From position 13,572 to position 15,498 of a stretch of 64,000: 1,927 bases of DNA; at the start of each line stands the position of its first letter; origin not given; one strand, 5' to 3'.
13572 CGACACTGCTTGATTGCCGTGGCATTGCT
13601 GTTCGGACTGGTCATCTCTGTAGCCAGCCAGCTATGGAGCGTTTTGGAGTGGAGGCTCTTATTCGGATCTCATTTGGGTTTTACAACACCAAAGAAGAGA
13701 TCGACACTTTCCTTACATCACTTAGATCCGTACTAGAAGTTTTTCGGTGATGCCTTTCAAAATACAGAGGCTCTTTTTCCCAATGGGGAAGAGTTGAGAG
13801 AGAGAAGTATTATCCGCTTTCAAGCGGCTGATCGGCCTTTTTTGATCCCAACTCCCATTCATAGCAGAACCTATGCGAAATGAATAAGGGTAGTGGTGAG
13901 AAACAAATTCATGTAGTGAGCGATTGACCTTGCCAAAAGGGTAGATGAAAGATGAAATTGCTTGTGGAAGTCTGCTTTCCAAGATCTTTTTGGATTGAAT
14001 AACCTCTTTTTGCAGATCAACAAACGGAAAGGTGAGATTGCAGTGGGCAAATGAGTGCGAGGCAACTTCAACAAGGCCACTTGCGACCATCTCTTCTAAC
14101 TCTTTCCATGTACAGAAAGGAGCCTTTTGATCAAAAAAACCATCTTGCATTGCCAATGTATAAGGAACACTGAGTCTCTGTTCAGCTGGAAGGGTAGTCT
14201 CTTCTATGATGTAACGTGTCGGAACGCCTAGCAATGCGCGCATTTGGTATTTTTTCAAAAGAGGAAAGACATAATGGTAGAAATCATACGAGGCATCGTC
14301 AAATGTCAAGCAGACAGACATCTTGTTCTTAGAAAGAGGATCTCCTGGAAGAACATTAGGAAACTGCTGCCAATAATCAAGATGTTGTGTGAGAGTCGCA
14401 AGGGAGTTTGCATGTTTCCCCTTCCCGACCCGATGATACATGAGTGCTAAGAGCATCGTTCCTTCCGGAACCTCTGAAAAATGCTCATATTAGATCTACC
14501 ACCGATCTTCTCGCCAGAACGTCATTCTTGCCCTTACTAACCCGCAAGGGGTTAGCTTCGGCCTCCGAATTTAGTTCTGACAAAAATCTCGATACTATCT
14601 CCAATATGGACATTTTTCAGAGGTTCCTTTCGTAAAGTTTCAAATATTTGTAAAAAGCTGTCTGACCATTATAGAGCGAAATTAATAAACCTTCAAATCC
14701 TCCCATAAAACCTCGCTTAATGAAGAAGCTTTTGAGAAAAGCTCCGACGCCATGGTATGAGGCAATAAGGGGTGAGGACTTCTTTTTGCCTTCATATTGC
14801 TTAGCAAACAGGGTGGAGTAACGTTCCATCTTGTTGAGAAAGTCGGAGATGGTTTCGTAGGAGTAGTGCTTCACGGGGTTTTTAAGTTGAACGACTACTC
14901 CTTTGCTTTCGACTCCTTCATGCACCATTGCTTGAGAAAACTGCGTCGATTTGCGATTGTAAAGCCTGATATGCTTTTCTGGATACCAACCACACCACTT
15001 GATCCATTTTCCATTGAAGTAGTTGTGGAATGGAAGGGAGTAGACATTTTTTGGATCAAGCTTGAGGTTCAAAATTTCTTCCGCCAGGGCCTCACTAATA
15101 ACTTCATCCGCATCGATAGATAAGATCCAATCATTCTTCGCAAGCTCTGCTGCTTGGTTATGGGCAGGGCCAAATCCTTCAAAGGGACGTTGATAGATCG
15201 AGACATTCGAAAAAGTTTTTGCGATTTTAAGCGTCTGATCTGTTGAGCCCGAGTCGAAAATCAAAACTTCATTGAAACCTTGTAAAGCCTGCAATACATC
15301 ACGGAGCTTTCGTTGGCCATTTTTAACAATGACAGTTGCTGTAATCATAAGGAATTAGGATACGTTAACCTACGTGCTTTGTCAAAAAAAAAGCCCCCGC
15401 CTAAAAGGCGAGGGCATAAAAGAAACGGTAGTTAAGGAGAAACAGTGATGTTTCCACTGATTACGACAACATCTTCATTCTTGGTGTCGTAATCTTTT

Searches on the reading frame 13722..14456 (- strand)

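Call 9: search_protein_families(library=pfam, proteins=[window:13722-14456:-], max_evalue=0.01)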
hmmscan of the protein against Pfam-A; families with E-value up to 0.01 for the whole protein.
window:13722-14456:- (244 aa): 1 family
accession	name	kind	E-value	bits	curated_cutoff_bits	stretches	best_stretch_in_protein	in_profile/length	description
PF01522.26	Polysacc_deac_1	-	1.5e-16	60.9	23.1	1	43-183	4-114/124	Polysaccharide deacetylase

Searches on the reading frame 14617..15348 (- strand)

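Call 9: search_protein_families(library=pfam, proteins=[window:14617-15348:-], max_evalue=0.01)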
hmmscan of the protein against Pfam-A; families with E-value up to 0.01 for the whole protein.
window:14617-15348:- (243 aa): 3 families
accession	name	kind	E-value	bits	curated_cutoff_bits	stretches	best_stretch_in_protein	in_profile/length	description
PF00535.33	Glycos_transf_2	-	1.8e-14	54.5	23.3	1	9-118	7-126/168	Glycosyl transferase family 2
PF13704.12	Glyco_tranf_2_4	-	3e-06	28.1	27.5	1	23-84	17-84/98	Glycosyl transferase family 2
PF10111.15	Glyco_tranf_2_2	-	5.9e-05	23.1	27.3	1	26-95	30-105/276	Glycosyltransferase like family 2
